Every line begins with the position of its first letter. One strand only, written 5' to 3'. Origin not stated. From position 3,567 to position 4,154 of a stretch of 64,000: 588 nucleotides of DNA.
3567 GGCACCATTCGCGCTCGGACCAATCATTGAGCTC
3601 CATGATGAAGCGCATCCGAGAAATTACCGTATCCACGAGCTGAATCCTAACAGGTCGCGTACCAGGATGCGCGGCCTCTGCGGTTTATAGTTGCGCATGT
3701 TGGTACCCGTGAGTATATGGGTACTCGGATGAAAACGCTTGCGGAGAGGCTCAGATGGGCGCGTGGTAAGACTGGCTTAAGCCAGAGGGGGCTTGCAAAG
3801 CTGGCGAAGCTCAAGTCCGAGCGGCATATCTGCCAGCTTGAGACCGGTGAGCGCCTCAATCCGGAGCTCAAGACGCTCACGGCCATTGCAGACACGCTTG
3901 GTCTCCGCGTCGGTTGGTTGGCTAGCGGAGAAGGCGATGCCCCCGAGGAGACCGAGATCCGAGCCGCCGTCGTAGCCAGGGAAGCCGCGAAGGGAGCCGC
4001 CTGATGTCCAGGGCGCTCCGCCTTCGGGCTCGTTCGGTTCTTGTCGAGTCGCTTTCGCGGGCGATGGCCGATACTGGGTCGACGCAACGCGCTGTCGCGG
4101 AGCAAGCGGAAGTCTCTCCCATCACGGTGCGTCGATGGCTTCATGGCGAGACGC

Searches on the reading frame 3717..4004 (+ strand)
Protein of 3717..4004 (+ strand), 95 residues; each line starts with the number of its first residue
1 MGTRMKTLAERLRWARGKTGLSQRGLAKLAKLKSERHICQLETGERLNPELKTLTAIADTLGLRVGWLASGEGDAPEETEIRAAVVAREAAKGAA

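Call 81: search_protein_families(library=pfam, proteins=[window:3717-4004:+], max_evalue=0.01)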
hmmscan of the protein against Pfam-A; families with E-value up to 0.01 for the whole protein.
window:3717-4004:+ (95 aa): 3 families
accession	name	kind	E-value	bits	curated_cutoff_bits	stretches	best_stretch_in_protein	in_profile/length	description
PF13560.12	HTH_31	-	2.4e-07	31.4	27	1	8-63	2-56/64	Helix-turn-helix domain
PF01381.28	HTH_3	-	9.7e-07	29.2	23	1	12-68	1-55/55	Helix-turn-helix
PF12844.13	HTH_19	-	2.7e-05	24.4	30.2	1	10-73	2-63/64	Helix-turn-helix domain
